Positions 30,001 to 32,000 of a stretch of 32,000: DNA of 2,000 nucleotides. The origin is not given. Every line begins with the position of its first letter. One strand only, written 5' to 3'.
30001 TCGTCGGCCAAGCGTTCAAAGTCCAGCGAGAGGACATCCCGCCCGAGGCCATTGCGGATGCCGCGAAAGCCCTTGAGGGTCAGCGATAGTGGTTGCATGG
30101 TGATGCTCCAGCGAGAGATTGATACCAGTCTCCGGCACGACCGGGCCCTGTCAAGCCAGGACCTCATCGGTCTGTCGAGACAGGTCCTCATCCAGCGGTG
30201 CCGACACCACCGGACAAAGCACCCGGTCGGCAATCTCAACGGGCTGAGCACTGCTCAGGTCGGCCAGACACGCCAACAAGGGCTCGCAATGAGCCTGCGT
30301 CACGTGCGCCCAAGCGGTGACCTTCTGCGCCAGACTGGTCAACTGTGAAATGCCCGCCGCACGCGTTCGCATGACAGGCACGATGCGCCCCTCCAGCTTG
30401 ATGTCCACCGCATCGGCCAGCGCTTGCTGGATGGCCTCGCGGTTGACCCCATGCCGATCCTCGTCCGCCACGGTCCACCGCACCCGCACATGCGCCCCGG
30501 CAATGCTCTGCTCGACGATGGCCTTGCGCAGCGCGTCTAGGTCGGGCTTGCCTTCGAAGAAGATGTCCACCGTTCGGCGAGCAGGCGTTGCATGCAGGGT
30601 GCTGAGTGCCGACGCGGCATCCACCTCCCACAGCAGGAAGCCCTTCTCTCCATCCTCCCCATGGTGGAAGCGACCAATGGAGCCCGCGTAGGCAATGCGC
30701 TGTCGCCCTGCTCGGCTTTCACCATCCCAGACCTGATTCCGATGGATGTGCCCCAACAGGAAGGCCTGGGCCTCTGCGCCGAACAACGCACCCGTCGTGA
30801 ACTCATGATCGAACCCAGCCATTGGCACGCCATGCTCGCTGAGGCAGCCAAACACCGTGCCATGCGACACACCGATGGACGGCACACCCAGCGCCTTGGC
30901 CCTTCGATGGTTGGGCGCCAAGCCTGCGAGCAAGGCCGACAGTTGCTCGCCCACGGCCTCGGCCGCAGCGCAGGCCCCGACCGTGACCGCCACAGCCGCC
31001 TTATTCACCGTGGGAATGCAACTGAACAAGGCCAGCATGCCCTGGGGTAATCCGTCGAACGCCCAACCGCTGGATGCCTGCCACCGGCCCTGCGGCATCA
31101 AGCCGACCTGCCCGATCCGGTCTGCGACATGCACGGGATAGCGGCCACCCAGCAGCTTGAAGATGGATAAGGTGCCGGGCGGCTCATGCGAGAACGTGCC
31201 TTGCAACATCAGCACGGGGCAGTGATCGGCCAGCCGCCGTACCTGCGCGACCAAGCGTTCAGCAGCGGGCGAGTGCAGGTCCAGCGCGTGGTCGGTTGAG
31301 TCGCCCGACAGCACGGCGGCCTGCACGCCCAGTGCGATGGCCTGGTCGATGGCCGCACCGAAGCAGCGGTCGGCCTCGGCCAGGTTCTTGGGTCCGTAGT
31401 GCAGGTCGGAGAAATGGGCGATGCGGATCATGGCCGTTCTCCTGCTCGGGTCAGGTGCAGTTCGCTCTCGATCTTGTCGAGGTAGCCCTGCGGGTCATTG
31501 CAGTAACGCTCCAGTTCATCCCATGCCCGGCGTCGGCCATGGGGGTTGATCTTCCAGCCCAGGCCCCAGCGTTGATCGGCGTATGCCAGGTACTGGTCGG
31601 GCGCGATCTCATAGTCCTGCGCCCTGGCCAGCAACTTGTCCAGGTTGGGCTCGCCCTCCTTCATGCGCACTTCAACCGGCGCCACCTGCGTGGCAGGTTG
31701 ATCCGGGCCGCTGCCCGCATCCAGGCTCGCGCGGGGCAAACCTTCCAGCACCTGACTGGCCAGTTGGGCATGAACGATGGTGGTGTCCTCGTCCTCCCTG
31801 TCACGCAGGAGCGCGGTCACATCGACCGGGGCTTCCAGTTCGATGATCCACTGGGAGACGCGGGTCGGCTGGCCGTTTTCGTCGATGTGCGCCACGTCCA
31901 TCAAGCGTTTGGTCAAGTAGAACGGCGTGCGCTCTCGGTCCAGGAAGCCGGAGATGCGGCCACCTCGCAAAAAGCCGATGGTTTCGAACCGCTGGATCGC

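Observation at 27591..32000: Mobile-element-borne three-gene operon: unknown protein, variant Mre11/SbcD, and Rad50/SbcC with a C-x8-C apex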

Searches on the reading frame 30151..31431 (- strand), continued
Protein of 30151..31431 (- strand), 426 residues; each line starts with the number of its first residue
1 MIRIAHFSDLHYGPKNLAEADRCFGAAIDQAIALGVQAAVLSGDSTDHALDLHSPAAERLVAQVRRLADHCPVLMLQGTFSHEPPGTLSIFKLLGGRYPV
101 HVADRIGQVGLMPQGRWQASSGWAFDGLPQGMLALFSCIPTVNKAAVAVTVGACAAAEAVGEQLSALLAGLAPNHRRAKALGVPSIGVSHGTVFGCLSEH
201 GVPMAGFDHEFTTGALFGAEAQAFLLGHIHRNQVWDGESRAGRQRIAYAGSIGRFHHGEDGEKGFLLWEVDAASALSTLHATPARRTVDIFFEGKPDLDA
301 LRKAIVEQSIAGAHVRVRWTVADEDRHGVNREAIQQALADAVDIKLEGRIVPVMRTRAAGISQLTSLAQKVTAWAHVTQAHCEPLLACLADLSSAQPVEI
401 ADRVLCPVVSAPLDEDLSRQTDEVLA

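Call 91: search_protein_families(library=pfam, proteins=[L015:3120-4421:+, L015:4587-7304:+, L015:8307-10229:-, L015:10285-12564:+, L017:12590-14170:-, L018:11539-13701:+, L019:11648-13366:-, L028:11622-12539:+, L063:11267-12202:-, L079:13642-14877:+], max_evalue=0.001)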
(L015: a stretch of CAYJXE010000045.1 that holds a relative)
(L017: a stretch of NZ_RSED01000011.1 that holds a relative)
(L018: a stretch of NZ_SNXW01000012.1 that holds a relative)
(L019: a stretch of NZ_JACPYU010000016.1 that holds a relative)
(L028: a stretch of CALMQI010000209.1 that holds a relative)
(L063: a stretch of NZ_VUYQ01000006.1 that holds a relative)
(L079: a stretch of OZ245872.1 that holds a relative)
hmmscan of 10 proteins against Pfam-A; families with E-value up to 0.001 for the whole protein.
L015:3120-4421:+ (433 aa): 2 families
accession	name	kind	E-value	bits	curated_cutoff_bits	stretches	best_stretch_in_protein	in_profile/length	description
PF07399.17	Na_H_antiport_3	-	7.5e-196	651.5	25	1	21-433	2-419/419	Putative Na+/H+ antiporter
PF07854.18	DUF1646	-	1.6e-07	31.5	21.4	1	305-410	224-327/347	Protein of unknown function (DUF1646)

L015:4587-7304:+ (905 aa): 7 families
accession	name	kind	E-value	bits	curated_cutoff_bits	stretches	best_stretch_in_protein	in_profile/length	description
PF00122.25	E1-E2_ATPase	-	1.7e-51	174.7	28.1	1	127-320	2-181/181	E1-E2 ATPase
PF00689.26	Cation_ATPase_C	-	5.9e-43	147.1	27.3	1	724-895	2-174/175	Cation transporting ATPase, C-terminus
PF13246.12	Cation_ATPase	-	3.7e-20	72.2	21.7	1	400-484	2-88/91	Cation transport ATPase (P-type)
PF00690.31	Cation_ATPase_N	-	2.1e-19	69.4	20.4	1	19-86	1-68/69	Cation transporter/ATPase, N-terminus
PF00702.32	Hydrolase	-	7.8e-19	69.3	26.4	1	519-653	74-191/191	haloacid dehalogenase-like hydrolase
PF08282.18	Hydrolase_3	-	2.7e-05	24.5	20.9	1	625-685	195-254/255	haloacid dehalogenase-like hydrolase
PF12710.13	HAD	-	0.00036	21.5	27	0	548-650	87-189/189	haloacid dehalogenase-like hydrolase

L015:8307-10229:- (640 aa): 3 families
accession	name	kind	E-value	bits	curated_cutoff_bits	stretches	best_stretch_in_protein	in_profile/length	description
PF00723.27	Glyco_hydro_15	-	9.2e-43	147.2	22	1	265-627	4-424/427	Glycosyl hydrolases family 15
PF22422.2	MGH1-like_GH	-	3.6e-08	33.8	27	1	443-507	168-230/356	Mannosylglycerate hydrolase MGH1-like glycoside hydrolase domain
PF19291.4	TREH_N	-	8.5e-08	32.1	23.1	1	41-195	7-147/211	Trehalase-like, N-terminal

L015:10285-12564:+ (759 aa): 1 family
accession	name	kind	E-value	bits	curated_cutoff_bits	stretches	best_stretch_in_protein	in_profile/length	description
PF00982.27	Glyco_transf_20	-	3.9e-123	412.1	32.5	1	274-740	2-471/473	Glycosyltransferase family 20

L017:12590-14170:- (526 aa): 1 family
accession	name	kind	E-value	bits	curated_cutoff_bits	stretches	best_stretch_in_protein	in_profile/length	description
PF14356.11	DUF4403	-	2.3e-39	135.7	28.3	1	58-519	2-424/425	Domain of unknown function (DUF4403)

L018:11539-13701:+ (720 aa): 3 families
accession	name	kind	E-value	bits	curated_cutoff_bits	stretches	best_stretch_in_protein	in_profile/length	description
PF03235.19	GmrSD_N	-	6.1e-36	124.8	33.2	1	9-244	2-199/199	GmrSD restriction endonuclease, N-terminal domain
PF07510.16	GmrSD_C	-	5.1e-25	88.4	23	1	445-597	1-137/138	GmrSD restriction endonucleases, C-terminal domain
PF14267.11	DUF4357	-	0.00017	21.9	38.4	0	663-684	25-46/54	Domain of unknown function (DUF4357)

L019:11648-13366:- (572 aa): 2 families
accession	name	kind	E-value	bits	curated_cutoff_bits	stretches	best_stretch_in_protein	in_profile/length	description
PF01663.27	Phosphodiest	-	4.4e-20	73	23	2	38-112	1-72/342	Type I phosphodiesterase / nucleotide pyrophosphatase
PF00884.28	Sulfatase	-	2.5e-07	30.8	25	0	192-386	79-248/301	Sulfatase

L028:11622-12539:+ (305 aa): 0 families

L063:11267-12202:- (311 aa): 1 family
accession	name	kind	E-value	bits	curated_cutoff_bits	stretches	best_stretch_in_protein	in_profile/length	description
PF19723.4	DUF6216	-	3.8e-62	210.4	27.3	1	18-274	9-268/270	Family of unknown function (DUF6216)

L079:13642-14877:+ (411 aa): 2 families
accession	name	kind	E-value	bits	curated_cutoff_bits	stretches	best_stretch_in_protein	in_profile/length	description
PF20239.3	DUF6596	-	2e-23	83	27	1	178-281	1-101/102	Family of unknown function (DUF6596)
PF04542.20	Sigma70_r2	-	1.7e-08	34.5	24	1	15-77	4-69/71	Sigma-70 region 2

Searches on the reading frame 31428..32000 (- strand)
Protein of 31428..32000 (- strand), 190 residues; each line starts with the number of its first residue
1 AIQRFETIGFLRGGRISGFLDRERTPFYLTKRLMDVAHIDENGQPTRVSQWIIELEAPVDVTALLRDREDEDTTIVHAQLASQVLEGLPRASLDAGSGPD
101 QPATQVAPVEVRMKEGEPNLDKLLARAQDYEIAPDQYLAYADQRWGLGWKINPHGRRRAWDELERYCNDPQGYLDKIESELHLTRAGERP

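Call 3: search_protein_families(library=pfam, proteins=[window:31428-32000:-], max_evalue=0.1)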
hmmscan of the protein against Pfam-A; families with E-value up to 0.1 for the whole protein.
window:31428-32000:- (190 aa): 0 families

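Call 4: search_protein_families(library=padloc, proteins=[window:31428-32000:-], max_evalue=0.1)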
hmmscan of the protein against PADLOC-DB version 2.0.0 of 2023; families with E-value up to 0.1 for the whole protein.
window:31428-32000:- (190 aa): 0 families

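Call 5: search_protein_families(library=ncbifam, proteins=[window:31428-32000:-], max_evalue=0.1)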
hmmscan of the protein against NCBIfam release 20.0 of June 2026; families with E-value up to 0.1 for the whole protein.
window:31428-32000:- (190 aa): 1 family
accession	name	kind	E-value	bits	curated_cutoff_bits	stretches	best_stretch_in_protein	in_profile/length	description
NF046097.1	CV_2116_dom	domain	0.086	13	58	0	128-182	5-56/75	CV_2116 domain-containing protein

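Call 34: find_homologous_proteins(query=window:31428-32000:-)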
Query window:31428-32000:- (190 aa): 120 proteins with E <= 0.001 among 336 candidates.
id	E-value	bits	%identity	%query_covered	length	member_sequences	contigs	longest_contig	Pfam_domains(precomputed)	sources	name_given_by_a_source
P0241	1.7e-85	304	75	100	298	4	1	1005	PF18897.6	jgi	jgi:hypothetical protein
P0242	2.9e-82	293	74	96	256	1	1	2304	PF18897.6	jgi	-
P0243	1.3e-77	278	71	96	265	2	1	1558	PF18897.6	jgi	jgi:hypothetical protein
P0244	2.5e-73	264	65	98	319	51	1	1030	PF18897.6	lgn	-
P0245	1.7e-72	262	64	98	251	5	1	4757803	PF18897.6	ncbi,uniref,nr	ncbi:hypothetical protein [Dechloromonas sp. A34]|uniref:recombination directionality factor n=1 Tax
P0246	5.7e-72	260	66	96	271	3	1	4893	PF18897.6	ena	-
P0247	2.6e-70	254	64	96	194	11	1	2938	-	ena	-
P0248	2.9e-69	251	61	98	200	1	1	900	-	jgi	-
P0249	6.9e-69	250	61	98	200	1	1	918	-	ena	-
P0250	1.3e-68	249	62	98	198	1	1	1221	-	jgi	jgi:hypothetical protein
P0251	2.5e-67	245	64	97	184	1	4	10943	-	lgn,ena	-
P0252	3.1e-67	244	59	98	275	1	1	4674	PF18897.6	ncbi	-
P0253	6.6e-66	240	62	96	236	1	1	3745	PF18897.6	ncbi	-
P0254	4.3e-65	237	61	95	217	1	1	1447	PF18897.6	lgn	-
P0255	1.2e-63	233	61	95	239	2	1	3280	PF18897.6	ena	-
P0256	3.0e-63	231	61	95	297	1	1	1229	PF18897.6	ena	-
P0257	6.1e-63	230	61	95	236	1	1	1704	PF18897.6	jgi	-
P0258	3.7e-61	225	58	96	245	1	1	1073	PF18897.6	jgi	jgi:hypothetical protein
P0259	3.2e-60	221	59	98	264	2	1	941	PF18897.6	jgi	jgi:hypothetical protein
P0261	5.9e-60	221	58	97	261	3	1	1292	PF18897.6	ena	-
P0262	1.6e-59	219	58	98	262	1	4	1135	PF18897.6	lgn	-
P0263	6.3e-59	217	57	95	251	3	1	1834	PF18897.6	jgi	jgi:hypothetical protein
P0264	4.5e-58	215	56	95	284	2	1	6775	PF18897.6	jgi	jgi:hypothetical protein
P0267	3.1e-56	209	58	95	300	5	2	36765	PF18897.6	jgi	jgi:hypothetical protein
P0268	5.4e-56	208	54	95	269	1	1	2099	PF18897.6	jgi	jgi:hypothetical protein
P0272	5.1e-55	205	56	95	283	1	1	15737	PF18897.6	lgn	-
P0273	2.0e-54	203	57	97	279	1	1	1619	PF18897.6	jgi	jgi:hypothetical protein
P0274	3.4e-54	202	43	95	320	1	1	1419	PF18897.6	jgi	jgi:hypothetical protein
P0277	3.9e-53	198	73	73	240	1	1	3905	PF18897.6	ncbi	ncbi:MAG: hypothetical protein V4532_14785, partial [Pseudomonadota bacterium]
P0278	4.5e-53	198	66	46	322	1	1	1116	PF18897.6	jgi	jgi:hypothetical protein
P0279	6.6e-53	198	51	99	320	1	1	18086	PF18897.6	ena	-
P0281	3.3e-52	195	56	95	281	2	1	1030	PF18897.6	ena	-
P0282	3.7e-52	195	55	95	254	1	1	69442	PF18897.6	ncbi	ncbi:MAG: hypothetical protein ACOY7P_18740, partial [Pseudomonadota bacterium]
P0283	8.9e-52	194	53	95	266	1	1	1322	PF18897.6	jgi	jgi:hypothetical protein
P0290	1.7e-47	180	45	95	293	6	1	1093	PF18897.6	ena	-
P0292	8.3e-47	178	50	99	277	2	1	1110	PF18897.6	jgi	jgi:hypothetical protein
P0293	1.3e-46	177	44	96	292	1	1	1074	PF18897.6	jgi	jgi:hypothetical protein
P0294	1.9e-46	177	45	96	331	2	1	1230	PF18897.6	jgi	jgi:hypothetical protein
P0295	1.1e-45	174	56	81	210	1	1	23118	PF18897.6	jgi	jgi:hypothetical protein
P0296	2.4e-45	173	43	96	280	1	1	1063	PF18897.6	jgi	jgi:hypothetical protein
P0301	3.7e-44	169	42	96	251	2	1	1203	PF18897.6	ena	-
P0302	9.5e-44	168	41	96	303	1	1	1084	PF18897.6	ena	-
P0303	1.2e-43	167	42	96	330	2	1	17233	PF18897.6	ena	-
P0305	5.0e-43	165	46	96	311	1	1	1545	PF18897.6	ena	-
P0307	9.8e-43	164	40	95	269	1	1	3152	PF18897.6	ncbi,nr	ncbi:MAG TPA: hypothetical protein VJ654_12340, partial [Noviherbaspirillum sp.]|nr:hypothetical pro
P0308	1.1e-42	164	44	96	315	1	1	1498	PF18897.6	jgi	jgi:hypothetical protein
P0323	9.6e-37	145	46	87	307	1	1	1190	PF18897.6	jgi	jgi:Recombination directionality factor-like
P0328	8.2e-35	139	37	96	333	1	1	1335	PF18897.6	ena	-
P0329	8.7e-34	135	38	95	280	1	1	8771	PF18897.6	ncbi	-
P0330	1.5e-33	134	78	44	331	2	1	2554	PF18897.6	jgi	jgi:hypothetical protein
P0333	2.1e-32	131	41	95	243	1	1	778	PF18897.6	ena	-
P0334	2.6e-32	130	79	43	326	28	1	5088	PF18897.6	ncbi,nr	ncbi:MAG TPA: hypothetical protein PLQ12_02240, partial [Candidatus Defluviicoccus seviourii]|nr:hyp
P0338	8.4e-30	122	76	42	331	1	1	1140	PF18897.6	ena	-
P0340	2.7e-28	117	56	60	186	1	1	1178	PF18897.6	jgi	jgi:hypothetical protein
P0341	3.3e-28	117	65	44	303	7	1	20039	PF18897.6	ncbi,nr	ncbi:MAG TPA: hypothetical protein DD490_21285, partial [Acidobacteria bacterium]|nr:hypothetical pr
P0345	7.0e-25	106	65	42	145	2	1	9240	PF18897.6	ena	-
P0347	1.9e-24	105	78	36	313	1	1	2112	PF18897.6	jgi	-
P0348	3.0e-24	104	74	38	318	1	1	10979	PF18897.6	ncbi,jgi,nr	ncbi:MAG: hypothetical protein RBT81_12635 [Gammaproteobacteria bacterium]|jgi:hypothetical protein|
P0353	1.5e-19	89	57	46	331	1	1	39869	PF18897.6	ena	-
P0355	1.3e-18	86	81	28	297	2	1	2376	PF18897.6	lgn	-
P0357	8.5e-15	73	86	23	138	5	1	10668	PF18897.6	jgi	jgi:hypothetical protein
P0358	6.7e-14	70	76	24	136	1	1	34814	PF18897.6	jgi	jgi:hypothetical protein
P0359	2.0e-12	66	85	21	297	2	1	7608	PF18897.6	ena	-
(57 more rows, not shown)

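Call 50: predict_structure(alignment_id=A2)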
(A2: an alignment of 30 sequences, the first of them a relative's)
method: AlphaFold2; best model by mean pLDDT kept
length: 320 residues; sequences in the alignment: 30
mean_pLDDT: 56.8   pTM: 0.32
mean pLDDT of the five models: 56.8, 56.6, 55.7, 54.8, 53.4
residues with pLDDT >= 90: 67; 70-90: 22; 50-70: 50; < 50: 181
segments of 3 or more residues with pLDDT < 50: 1-46, 51-67, 71-76, 80-82, 84-115, 126-138, 141-146, 172-183, 204-241
pLDDT, mean of each block of 10 residues (from residue 1): 30 35 42 38 47 40 45 47 43 38 39 49 48 41 51 81 72 47 52 57 45 29 32 36 76 98 98 96 96 98 98 74
secondary structure, 60 per line:
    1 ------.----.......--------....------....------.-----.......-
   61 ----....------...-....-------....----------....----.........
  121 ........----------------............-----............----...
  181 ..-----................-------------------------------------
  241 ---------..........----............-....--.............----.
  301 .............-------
elements in order: E12-18 E27-30 E37-40 E53-59 H79-82 E90-93 E104-107 H112-128 E145-156 E162-173 H178-182 H188-203 H250-259 H264-275 H277-280 H283-295 H300-313

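Call 53: fold_search(model_id=the predicted structure, library=pdb)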
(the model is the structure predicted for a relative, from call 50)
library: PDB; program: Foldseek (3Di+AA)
matches with E <= 10: 280; with E <= 0.001: 0
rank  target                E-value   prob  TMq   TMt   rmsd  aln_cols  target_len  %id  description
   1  8jh4_A                2.7e-01  0.08  0.12  0.04  18.8       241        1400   12  RNA polymerase II elongation complex containing 60 bp upstream DNA loop, stalled at SHL(-1) of the nucleosome (released 2023-11-29)
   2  7o73_A                3.3e-01  0.09  0.11  0.03  19.7       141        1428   11  Yeast RNA polymerase II transcription pre-initiation complex with closed distorted promoter DNA (released 2021-06-16)
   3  3gtg_A                3.3e-01  0.06  0.11  0.04  20.6       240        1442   11  Backtracked RNA polymerase II complex with 12mer RNA (released 2009-06-09)
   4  7kbb_D                3.3e-01  0.05  0.08  0.12  20.4       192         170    8  Cryo-EM structure of the HCMV pentamer bound by Fabs 2-18 and 8I21 (released 2021-08-11)
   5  5x4z_M                3.5e-01  0.08  0.11  0.04  17.5       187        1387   11  RNA Polymerase II from Komagataella Pastoris (Type-1 crystal) (released 2017-05-17)
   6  9dxd_A                4.0e-01  0.03  0.08  0.06  27.6       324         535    9  attLmm bound serine integrase and RDF complex in the pre-rotation state (released 2026-01-21)
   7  8h0v_A                5.0e-01  0.08  0.12  0.04  18.0       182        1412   12  RNA polymerase II transcribing a chromatosome (type I) (released 2022-12-07)
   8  9ei4_A                5.6e-01  0.10  0.12  0.04  18.3       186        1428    8  Cryo-EM structure of Human RNA polymerase II Elongation Complex bound to the RECQL5 helicase in the presence of ADP (released 2025-03-05)
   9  5x4z_A                5.9e-01  0.06  0.11  0.04  17.6       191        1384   11  RNA Polymerase II from Komagataella Pastoris (Type-1 crystal) (released 2017-05-17)
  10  7o72_A                5.9e-01  0.06  0.11  0.03  20.5       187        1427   12  Yeast RNA polymerase II transcription pre-initiation complex with closed promoter DNA (released 2021-06-16)
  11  5oik_A                7.1e-01  0.08  0.12  0.03  17.2       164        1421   13  Structure of an RNA polymerase II-DSIF transcription elongation complex (released 2017-09-13)
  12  9dxf_A                7.1e-01  0.03  0.09  0.06  26.7       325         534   11  attLmm bound serine integrase and RDF complex in the post-rotation state (released 2026-01-21)
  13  5x51_A                7.5e-01  0.06  0.11  0.03  17.5       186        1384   10  RNA Polymerase II from Komagataella Pastoris (Type-3 crystal) (released 2017-05-17)
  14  7o4i_A                7.5e-01  0.06  0.11  0.03  20.5       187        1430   12  Yeast RNA polymerase II transcription pre-initiation complex with initial transcription bubble (released 2021-06-16)
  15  5x51_M                7.9e-01  0.06  0.11  0.03  17.2       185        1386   10  RNA Polymerase II from Komagataella Pastoris (Type-3 crystal) (released 2017-05-17)
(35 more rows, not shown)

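Call 106: fold_search(model_id=the predicted structure, library=viral)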
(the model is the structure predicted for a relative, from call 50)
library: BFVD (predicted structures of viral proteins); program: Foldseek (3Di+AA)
matches with E <= 10: 642; with E <= 0.001: 1
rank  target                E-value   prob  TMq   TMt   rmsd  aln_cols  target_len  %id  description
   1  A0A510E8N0            8.7e-04  0.95  0.21  0.21  22.5       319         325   12  (no name in the UniProt tables at hand)
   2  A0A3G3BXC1            3.9e-02  0.33  0.18  0.17  24.5       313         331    9  (no name in the UniProt tables at hand)
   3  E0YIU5                5.2e-02  0.41  0.11  0.06  22.8       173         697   12  DOD-type homing endonuclease domain-containing protein [Lactococcus phage 949]
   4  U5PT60                7.4e-02  0.23  0.11  0.14  20.9       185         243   14  Uncharacterized protein [Clavibacter phage CN1A]
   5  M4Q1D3                7.4e-02  0.13  0.11  0.15  18.2       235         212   12  (no name in the UniProt tables at hand)
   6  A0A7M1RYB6            1.2e-01  0.13  0.10  0.14  18.5       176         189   11  Uncharacterized protein [uncultured phage cr8_1]
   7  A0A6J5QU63            1.6e-01  0.16  0.10  0.15  18.5       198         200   11  PI-PLC Y-box domain-containing protein [uncultured Caudovirales phage]
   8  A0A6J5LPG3            1.6e-01  0.13  0.12  0.15  18.6       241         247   11  Essential recombination function protein [uncultured Caudovirales phage]
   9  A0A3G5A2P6            1.6e-01  0.06  0.08  0.10  25.3       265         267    9  Uncharacterized protein [Harvfovirus sp.]
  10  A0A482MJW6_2          1.8e-01  0.06  0.09  0.05  28.0       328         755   10  Uncharacterized protein [Nodularia phage vB_NspS-kac68v162]
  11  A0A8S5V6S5            2.2e-01  0.09  0.10  0.14  13.5       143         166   12  Uncharacterized protein [CrAss-like virus sp. ctXt06]
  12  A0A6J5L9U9            2.3e-01  0.06  0.08  0.11  23.1       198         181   15  Uncharacterized protein [uncultured Caudovirales phage]
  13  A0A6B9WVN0            2.5e-01  0.04  0.09  0.10  23.5       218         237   11  (no name in the UniProt tables at hand)
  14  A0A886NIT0            2.8e-01  0.10  0.13  0.14  24.1       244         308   11  (no name in the UniProt tables at hand)
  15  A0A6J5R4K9            2.9e-01  0.18  0.14  0.16  15.0       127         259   20  Uncharacterized protein [uncultured Caudovirales phage]
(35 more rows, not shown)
